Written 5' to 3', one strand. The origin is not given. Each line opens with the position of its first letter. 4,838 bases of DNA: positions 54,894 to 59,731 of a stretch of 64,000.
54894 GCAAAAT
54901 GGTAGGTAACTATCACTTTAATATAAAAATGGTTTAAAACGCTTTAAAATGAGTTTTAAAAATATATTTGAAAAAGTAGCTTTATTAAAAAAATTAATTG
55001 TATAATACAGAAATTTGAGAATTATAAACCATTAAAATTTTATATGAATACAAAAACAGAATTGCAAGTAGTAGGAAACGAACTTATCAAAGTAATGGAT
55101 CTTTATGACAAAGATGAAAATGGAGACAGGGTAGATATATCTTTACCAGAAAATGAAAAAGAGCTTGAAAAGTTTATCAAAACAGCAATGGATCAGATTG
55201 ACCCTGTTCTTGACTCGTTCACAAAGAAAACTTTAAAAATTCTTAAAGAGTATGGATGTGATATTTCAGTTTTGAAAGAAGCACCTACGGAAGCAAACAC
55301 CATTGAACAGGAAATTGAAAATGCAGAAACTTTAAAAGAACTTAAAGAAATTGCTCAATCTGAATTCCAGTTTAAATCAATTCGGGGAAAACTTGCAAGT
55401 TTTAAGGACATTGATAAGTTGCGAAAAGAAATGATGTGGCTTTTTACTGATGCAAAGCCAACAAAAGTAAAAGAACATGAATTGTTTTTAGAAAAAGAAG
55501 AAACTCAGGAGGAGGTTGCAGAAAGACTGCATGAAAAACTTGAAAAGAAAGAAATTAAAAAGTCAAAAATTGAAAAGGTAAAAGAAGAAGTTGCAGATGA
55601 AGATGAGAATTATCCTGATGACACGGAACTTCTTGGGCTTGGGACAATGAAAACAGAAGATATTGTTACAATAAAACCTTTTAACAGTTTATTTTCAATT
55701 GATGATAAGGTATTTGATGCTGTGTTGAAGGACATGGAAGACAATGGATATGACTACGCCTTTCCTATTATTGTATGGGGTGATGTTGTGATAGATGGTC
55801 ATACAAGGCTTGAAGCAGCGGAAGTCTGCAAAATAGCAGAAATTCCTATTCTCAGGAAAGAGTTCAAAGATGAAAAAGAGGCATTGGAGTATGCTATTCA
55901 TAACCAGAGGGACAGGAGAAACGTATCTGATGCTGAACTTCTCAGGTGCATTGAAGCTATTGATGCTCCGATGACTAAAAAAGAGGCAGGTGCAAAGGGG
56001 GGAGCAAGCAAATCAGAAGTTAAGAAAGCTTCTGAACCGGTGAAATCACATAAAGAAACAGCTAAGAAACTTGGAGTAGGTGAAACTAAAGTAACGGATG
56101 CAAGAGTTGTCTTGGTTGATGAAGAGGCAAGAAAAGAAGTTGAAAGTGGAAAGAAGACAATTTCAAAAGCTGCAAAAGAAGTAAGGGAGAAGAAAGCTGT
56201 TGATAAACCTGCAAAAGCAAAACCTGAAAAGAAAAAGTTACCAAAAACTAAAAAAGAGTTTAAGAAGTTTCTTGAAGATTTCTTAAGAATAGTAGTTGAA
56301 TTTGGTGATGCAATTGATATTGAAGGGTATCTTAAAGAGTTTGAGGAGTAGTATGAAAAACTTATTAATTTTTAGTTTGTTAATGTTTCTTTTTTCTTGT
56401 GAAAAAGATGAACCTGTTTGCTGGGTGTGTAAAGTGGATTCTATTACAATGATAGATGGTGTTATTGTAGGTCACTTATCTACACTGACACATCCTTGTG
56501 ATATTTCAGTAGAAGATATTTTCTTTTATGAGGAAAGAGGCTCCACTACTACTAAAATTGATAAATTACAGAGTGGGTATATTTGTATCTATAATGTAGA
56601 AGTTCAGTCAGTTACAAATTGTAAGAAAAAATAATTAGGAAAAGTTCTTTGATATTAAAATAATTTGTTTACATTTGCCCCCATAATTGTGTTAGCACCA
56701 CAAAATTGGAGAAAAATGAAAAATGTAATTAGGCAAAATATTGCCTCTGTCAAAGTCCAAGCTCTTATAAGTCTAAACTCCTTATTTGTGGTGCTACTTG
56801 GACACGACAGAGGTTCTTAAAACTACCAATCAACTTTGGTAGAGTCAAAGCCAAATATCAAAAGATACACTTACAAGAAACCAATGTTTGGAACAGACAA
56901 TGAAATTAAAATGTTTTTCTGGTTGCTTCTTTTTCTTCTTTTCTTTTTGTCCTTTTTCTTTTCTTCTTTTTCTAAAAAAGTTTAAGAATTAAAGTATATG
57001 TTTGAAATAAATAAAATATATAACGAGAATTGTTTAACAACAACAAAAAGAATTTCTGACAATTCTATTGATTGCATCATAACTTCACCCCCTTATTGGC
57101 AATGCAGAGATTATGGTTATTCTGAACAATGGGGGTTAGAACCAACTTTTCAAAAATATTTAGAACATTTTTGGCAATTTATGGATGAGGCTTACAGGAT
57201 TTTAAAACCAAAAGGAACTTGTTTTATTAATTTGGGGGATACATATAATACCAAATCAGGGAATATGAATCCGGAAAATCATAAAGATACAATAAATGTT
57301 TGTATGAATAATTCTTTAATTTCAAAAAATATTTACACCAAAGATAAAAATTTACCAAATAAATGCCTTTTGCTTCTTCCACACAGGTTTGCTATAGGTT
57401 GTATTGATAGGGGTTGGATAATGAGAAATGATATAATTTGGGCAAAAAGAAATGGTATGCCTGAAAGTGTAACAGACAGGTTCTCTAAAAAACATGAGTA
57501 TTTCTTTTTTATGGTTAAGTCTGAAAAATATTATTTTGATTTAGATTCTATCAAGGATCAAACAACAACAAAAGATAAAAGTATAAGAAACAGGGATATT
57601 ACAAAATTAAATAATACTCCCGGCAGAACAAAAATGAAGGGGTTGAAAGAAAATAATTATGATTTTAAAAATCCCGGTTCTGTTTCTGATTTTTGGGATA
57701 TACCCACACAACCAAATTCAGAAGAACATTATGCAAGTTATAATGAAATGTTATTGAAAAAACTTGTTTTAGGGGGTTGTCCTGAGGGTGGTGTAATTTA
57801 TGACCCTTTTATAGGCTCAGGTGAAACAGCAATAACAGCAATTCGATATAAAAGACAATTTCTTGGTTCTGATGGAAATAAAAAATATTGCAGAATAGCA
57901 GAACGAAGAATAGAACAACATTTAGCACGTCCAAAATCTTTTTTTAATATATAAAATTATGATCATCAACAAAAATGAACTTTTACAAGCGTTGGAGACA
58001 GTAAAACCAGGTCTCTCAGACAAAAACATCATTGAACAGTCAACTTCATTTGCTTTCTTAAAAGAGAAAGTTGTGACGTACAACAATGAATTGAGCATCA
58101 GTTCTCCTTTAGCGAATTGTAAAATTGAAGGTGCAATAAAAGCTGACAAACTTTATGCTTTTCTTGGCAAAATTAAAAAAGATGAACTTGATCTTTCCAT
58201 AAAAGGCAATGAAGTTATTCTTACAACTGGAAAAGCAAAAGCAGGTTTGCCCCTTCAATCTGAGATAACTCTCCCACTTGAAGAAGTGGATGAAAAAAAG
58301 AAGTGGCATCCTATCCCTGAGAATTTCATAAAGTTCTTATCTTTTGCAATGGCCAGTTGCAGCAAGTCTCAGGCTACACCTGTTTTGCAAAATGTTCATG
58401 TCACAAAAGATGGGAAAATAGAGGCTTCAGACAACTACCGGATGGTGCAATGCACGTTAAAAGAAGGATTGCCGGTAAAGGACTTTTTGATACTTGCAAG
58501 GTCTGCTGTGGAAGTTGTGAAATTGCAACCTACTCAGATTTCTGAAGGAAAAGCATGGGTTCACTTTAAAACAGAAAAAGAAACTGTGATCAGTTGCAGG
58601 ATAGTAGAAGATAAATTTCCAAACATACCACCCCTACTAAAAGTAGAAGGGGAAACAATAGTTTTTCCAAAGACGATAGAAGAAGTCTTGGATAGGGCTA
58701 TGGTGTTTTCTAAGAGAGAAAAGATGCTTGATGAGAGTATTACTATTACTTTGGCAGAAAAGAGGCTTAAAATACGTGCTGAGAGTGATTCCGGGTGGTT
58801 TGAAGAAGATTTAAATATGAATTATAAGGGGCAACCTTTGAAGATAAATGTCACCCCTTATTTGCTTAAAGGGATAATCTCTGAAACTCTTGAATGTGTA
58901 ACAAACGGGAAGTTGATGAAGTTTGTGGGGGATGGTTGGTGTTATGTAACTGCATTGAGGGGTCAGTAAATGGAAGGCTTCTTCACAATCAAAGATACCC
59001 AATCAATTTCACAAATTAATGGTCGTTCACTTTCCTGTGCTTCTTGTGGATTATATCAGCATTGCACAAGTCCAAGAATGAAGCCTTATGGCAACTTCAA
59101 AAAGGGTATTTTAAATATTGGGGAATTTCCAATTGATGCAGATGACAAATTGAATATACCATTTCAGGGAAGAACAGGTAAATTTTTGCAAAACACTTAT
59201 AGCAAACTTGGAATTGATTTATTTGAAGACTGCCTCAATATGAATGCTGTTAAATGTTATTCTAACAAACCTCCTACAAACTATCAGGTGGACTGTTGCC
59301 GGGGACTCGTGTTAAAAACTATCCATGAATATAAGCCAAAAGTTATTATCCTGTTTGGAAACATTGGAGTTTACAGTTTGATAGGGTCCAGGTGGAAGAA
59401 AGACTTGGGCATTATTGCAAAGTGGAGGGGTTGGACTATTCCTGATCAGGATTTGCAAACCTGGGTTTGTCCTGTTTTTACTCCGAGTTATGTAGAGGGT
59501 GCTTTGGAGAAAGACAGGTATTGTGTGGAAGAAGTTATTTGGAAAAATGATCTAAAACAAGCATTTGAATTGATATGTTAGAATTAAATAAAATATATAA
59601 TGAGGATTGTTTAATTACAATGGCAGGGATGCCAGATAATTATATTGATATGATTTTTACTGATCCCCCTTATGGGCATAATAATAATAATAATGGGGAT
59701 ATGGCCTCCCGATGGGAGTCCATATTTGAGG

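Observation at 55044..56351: ParB-like protein whose own gene contains a copy of the 28-nt motif: candidate KorB/parS-type regulatory or partition network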

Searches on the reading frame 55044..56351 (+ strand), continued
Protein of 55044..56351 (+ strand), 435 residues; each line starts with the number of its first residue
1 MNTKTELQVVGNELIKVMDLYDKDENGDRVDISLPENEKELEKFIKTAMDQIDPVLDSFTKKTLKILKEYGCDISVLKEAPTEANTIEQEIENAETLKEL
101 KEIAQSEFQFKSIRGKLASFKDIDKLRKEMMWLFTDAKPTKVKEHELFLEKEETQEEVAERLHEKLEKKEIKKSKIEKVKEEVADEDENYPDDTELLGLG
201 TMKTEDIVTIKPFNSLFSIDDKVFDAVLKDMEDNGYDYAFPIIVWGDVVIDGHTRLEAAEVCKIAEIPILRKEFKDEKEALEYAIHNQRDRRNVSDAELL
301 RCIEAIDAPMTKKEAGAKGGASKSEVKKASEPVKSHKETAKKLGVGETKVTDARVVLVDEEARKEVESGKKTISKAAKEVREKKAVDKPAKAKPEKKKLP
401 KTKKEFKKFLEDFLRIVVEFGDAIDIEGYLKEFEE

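Call 87: predict_structure(alignment_id=A1)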
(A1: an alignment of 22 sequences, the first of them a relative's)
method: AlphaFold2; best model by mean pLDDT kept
length: 435 residues; sequences in the alignment: 22
mean_pLDDT: 76.9   pTM: 0.42
mean pLDDT of the five models: 76.9, 75.5, 75.3, 74.4, 71.9
residues with pLDDT >= 90: 135; 70-90: 183; 50-70: 46; < 50: 71
segments of 3 or more residues with pLDDT < 50: 138-154, 166-195, 318-333, 391-397
pLDDT, mean of each block of 10 residues (from residue 1): 82 89 83 87 89 85 88 80 71 91 89 88 91 63 37 54 51 40 36 59 92 90 94 93 92 95 94 88 90 90 80 48 38 66 87 90 91 92 70 50 75 78 72 73
secondary structure, 60 per line:
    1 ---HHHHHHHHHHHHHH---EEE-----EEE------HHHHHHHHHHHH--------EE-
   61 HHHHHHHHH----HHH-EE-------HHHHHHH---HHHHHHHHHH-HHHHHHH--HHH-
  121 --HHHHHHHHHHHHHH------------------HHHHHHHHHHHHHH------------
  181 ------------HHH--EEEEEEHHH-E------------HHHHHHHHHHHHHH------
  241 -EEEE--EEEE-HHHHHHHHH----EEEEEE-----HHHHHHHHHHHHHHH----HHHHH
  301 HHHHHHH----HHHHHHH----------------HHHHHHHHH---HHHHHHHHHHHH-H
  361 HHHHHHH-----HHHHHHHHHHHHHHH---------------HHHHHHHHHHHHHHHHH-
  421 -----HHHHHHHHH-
elements in order: H4-17 E21-23 E29-31 H38-49 H61-69 H87-93 H97-106 H108-114 H123-136 H155-168 E198-203 H221-234 E242-245 E248-251 H253-261 E266-271 H277-291 H296-307 H312-318 H335-343 H347-358 H360-367 H373-387 H403-419 H426-434

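Call 89: fold_search(model_id=the predicted structure, library=pdb)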
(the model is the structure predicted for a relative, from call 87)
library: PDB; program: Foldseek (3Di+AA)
matches with E <= 10: 110; with E <= 0.001: 29
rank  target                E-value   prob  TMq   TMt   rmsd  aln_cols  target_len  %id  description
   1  7bm8_A                1.1e-05  1.00  0.20  0.46  15.3       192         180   17  Crystal structure of the C-terminally truncated chromosome-partitioning protein ParB from Caulobacter crescentus compl (released 2021-04-28)
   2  7bnr_A                2.7e-05  1.00  0.20  0.43  15.4       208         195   17  Crystal structure of a ParB Q52A mutant from Myxococcus xanthus bound to CTPyS (released 2021-09-08)
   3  7ol9_B                3.8e-05  1.00  0.19  0.39  13.2       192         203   17  Crystal structure of C-terminally truncated Bacillus subtilis nucleoid occlusion protein (Noc) complexed to the Noc-bi (released 2022-03-09)
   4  5k5d_B                6.4e-05  1.00  0.33  0.54   7.3       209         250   17  Structure of the C2221 form of Pnob8-like ParB-N domain (released 2016-06-15)
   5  7bnk_A                7.1e-05  1.00  0.20  0.43  15.3       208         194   17  Crystal structure of ParB from Myxococcus xanthus bound to CDP and Monothiophosphate (released 2021-09-08)
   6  7nfu_A                8.2e-05  1.00  0.28  0.50   5.3       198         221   17  Crystal structure of C-terminally truncated Geobacillus thermoleovorans nucleoid occlusion protein Noc (released 2021-02-17)
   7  5k5d_A                1.0e-04  1.00  0.31  0.50   6.1       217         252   18  Structure of the C2221 form of Pnob8-like ParB-N domain (released 2016-06-15)
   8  7nfu_B                1.1e-04  1.00  0.28  0.51   5.4       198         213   17  Crystal structure of C-terminally truncated Geobacillus thermoleovorans nucleoid occlusion protein Noc (released 2021-02-17)
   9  7bnk_B                1.2e-04  1.00  0.20  0.43  15.3       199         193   16  Crystal structure of ParB from Myxococcus xanthus bound to CDP and Monothiophosphate (released 2021-09-08)
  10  6t1f_C                1.5e-04  1.00  0.17  0.35  12.4       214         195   17  Crystal structure of the C-terminally truncated chromosome-partitioning protein ParB from Caulobacter crescentus compl (released 2020-10-14)
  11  7ol9_A                1.6e-04  1.00  0.15  0.30  12.7       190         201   16  Crystal structure of C-terminally truncated Bacillus subtilis nucleoid occlusion protein (Noc) complexed to the Noc-bi (released 2022-03-09)
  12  1vz0_H                1.7e-04  1.00  0.24  0.50  10.6       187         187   19  Chromosome segregation protein Spo0J from Thermus thermophilus (released 2004-07-19)
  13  6t1f_A                1.8e-04  1.00  0.17  0.34  12.7       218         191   17  Crystal structure of the C-terminally truncated chromosome-partitioning protein ParB from Caulobacter crescentus compl (released 2020-10-14)
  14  5k5a                  2.1e-04  1.00  0.33  0.50   7.4       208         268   19  Structure of the pNOB8-like ParB N-domain (released 2016-06-15)
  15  1vz0_C                2.4e-04  1.00  0.24  0.50  10.6       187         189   20  Chromosome segregation protein Spo0J from Thermus thermophilus (released 2004-07-19)
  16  8qa9_B                2.6e-04  1.00  0.31  0.58   4.4       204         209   14  Crystal structure of the RK2 plasmid encoded co-complex of the C-terminally truncated transcriptional repressor protei (released 2024-02-21)
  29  8qa9_A                7.3e-04  1.00  0.30  0.56   4.7       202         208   15  Crystal structure of the RK2 plasmid encoded co-complex of the C-terminally truncated transcriptional repressor protei (released 2024-02-21)
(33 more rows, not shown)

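Call 90: find_related_loci(query=A1, collection=viral_contigs, flank=3000)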
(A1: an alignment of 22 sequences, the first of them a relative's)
Query A1 (435 aa) in viral_contigs; peptide patterns used: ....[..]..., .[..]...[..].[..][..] (x = any residue, [..] = any of these).
46 stretches matched a pattern; 13 encode a relative of the query (tblastn E <= 1e-3); 13 distinct loci.
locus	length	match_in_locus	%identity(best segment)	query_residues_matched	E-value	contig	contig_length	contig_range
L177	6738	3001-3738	48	84-373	1e-75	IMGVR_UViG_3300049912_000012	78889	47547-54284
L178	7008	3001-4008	43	3-381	6e-75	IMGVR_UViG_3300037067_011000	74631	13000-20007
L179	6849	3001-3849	46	91-391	1e-71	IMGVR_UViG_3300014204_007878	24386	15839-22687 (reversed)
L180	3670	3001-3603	42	202-384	4e-42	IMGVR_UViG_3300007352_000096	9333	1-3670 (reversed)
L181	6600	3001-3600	43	202-394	4e-40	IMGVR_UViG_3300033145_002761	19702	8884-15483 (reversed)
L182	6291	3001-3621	42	202-388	9e-40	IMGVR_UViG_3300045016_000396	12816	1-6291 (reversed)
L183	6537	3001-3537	43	202-383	2e-38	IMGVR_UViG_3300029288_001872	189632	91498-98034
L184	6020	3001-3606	40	202-384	3e-37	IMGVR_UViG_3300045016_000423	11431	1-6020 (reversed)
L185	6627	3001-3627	40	200-388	6e-37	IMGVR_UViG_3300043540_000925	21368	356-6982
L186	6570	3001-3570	37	211-386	1e-30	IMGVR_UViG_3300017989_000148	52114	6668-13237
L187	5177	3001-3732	32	195-408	4e-30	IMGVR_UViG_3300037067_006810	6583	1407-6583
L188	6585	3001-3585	37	202-382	4e-35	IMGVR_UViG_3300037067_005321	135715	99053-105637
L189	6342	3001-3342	27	191-294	2e-6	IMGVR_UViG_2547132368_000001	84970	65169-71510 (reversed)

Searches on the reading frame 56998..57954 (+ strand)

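Call 10: search_protein_families(library=pfam, proteins=[window:56998-57954:+], max_evalue=0.01)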
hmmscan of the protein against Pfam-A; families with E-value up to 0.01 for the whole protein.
window:56998-57954:+ (318 aa): 1 family
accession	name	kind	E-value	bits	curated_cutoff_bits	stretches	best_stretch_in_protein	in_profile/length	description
PF01555.25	N6_N4_Mtase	-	4.2e-45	154.8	26.7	1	24-302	1-220/221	DNA methylase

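Call 11: search_protein_families(library=phrogs, proteins=[window:56998-57954:+], max_evalue=0.001)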
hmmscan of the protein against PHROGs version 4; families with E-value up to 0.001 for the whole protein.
window:56998-57954:+ (318 aa): 10 families
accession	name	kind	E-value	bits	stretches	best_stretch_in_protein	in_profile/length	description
phrog_67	-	other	2.5e-50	173.3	1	4-311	123-349/743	DNA methyltransferase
phrog_498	-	other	1.7e-15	57.6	1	134-308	289-423/633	DNA methyltransferase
phrog_6025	-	other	1.5e-14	55.1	1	6-157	13-117/192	DNA methyltransferase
phrog_3008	-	other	2.1e-11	44.6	1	225-310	139-216/244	DNA methyltransferase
phrog_12517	-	unknown function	7.6e-11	42.7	1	18-84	173-239/316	-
phrog_18146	-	other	1.8e-10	41.3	1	6-40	256-290/452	DNA methyltransferase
phrog_23148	-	unknown function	6.1e-07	30.6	1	252-306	93-147/165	-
phrog_18293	-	other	7.8e-07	30.1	1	256-308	58-110/119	methyltransferase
phrog_8769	-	other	8.4e-07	29.8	1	262-309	10-57/71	methyltransferase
phrog_12862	-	unknown function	0.00028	21.8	1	5-96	3-82/149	-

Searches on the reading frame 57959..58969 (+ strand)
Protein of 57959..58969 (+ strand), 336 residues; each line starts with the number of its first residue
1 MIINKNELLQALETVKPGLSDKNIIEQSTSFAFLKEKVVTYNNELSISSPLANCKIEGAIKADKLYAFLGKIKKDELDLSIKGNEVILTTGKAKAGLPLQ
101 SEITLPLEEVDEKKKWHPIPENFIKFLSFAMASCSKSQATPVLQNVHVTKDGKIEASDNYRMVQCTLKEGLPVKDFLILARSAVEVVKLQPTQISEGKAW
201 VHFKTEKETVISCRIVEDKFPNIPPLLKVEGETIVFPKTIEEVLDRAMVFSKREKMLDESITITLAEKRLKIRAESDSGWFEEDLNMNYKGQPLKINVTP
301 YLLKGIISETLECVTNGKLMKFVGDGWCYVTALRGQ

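Call 10: search_protein_families(library=pfam, proteins=[window:57959-58969:+], max_evalue=0.01)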
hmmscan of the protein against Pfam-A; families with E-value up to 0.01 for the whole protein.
window:57959-58969:+ (336 aa): 1 family
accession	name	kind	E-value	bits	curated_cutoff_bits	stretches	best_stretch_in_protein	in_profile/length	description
PF02768.20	DNA_pol3_beta_3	-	4.1e-05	23.8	27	1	238-306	17-84/121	DNA polymerase III beta subunit, C-terminal domain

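Call 11: search_protein_families(library=phrogs, proteins=[window:57959-58969:+], max_evalue=0.001)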
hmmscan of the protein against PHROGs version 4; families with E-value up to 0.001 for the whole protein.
window:57959-58969:+ (336 aa): 3 families
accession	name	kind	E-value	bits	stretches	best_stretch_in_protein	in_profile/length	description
phrog_947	-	DNA, RNA and nucleotide metabolism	5.8e-33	115.3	1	1-307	5-327/368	DNA polymerase processivity factor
phrog_6615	-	DNA, RNA and nucleotide metabolism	2.3e-07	31.7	1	135-170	18-53/214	DNA polymerase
phrog_3007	-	DNA, RNA and nucleotide metabolism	1.3e-05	26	1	130-275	13-168/190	RusA-like Holliday junction resolvase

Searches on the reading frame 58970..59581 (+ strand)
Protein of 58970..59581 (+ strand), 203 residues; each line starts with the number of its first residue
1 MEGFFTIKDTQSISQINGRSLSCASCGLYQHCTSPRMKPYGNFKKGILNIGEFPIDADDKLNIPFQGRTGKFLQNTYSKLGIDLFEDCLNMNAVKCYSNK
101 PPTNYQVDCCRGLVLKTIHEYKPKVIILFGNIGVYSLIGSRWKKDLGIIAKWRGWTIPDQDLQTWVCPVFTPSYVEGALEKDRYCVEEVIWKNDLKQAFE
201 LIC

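Call 74: search_protein_families(library=pfam, proteins=[window:58970-59581:+], max_evalue=0.01)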
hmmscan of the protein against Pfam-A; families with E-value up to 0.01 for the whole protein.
window:58970-59581:+ (203 aa): 1 family
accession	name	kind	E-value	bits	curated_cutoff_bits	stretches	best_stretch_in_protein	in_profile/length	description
PF03167.25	UDG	-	3.9e-14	53.4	24.3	1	39-184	2-130/141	Uracil DNA glycosylase superfamily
